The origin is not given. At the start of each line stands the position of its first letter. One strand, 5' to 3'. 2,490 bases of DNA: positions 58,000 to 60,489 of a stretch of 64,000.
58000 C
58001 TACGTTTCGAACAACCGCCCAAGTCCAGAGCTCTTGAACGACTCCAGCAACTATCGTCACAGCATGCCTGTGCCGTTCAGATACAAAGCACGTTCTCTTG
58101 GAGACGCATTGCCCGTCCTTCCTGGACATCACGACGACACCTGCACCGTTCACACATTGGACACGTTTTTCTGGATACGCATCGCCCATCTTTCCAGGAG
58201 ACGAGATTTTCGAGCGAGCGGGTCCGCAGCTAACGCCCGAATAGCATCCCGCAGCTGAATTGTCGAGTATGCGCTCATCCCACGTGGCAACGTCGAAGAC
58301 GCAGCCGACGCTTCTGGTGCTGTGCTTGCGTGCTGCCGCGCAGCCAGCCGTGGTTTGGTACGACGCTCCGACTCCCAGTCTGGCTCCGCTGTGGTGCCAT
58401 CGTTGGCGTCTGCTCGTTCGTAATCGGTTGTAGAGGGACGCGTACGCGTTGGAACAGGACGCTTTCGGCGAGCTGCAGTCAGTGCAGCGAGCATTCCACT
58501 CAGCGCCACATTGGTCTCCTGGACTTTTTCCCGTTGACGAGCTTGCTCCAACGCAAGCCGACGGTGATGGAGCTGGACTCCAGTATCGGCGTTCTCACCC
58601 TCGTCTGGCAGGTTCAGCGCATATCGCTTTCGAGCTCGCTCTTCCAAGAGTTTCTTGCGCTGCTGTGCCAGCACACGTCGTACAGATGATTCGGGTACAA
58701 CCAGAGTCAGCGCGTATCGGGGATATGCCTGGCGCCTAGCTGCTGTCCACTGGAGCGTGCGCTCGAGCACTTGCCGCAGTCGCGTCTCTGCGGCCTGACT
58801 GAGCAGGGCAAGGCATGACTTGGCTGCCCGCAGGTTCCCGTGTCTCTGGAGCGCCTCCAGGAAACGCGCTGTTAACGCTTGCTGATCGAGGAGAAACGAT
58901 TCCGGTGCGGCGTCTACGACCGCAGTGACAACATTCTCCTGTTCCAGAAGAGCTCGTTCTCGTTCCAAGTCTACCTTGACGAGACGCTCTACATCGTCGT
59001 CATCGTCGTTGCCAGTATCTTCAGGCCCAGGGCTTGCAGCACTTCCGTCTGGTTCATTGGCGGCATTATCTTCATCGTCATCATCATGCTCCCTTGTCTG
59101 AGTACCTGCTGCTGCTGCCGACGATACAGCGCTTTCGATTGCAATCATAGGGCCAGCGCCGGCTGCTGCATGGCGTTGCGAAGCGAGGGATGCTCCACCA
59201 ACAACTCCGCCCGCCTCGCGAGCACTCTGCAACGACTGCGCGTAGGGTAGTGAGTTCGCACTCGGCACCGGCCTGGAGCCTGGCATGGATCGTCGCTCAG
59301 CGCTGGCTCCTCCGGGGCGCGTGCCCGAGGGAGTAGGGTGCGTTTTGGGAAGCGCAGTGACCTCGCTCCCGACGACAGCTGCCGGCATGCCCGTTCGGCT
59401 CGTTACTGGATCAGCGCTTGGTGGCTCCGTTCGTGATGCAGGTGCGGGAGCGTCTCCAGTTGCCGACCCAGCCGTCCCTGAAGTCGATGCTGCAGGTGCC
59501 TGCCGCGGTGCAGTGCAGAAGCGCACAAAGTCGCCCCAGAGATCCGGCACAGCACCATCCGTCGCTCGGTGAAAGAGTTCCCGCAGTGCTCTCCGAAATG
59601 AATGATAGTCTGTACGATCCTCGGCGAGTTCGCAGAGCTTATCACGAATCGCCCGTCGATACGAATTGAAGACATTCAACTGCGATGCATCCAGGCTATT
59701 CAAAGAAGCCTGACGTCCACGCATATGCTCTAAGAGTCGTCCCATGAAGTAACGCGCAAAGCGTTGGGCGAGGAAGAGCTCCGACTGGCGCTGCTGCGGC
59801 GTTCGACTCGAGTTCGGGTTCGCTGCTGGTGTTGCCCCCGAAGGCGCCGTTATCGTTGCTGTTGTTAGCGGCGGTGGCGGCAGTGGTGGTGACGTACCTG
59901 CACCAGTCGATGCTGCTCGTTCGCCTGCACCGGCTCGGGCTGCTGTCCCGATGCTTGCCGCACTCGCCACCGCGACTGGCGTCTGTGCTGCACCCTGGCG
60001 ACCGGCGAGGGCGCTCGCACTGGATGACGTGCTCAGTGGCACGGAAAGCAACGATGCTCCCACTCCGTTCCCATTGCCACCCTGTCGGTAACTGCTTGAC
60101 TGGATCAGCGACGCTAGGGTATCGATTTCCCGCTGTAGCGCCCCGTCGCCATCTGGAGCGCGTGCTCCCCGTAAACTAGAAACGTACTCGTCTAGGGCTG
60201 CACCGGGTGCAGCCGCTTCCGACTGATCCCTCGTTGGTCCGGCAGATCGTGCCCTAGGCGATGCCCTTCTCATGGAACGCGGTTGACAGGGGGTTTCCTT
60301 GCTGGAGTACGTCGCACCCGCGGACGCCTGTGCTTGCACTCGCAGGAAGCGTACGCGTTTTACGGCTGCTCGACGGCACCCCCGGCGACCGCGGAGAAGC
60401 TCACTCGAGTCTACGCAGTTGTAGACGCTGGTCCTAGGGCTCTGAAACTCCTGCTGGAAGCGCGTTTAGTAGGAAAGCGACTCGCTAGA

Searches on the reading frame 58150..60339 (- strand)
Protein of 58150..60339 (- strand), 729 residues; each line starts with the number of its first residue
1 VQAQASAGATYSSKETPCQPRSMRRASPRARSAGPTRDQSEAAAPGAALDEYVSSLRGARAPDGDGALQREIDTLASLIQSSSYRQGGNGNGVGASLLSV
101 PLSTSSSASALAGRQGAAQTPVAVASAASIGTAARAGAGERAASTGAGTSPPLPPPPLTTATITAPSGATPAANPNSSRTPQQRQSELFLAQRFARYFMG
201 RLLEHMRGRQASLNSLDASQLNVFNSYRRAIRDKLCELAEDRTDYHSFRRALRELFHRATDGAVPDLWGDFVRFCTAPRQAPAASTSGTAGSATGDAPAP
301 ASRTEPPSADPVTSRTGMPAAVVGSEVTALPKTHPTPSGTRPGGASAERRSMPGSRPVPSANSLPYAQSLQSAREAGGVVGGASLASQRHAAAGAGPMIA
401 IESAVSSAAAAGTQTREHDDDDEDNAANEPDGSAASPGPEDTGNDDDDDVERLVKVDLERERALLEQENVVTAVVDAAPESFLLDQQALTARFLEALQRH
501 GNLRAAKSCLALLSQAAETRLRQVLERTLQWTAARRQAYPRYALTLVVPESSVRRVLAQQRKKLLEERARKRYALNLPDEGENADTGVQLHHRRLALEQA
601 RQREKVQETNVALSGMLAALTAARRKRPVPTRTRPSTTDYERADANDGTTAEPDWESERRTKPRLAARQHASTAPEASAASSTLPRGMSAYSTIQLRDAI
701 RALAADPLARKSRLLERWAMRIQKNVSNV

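Call 7: search_protein_families(library=pfam, proteins=[window:58150-60339:-], max_evalue=0.01)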
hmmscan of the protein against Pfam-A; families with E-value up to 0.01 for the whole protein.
window:58150-60339:- (729 aa): 1 family
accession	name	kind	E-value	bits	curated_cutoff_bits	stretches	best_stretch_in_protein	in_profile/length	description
PF05236.20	TAF4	-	4.1e-12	46.8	33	1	456-717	10-261/262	Transcription initiation factor TFIID component TAF4 family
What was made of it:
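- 58150..60339 (-): TAF4-domain gene, the right syntenic neighbour. Call 7 (PF05236).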
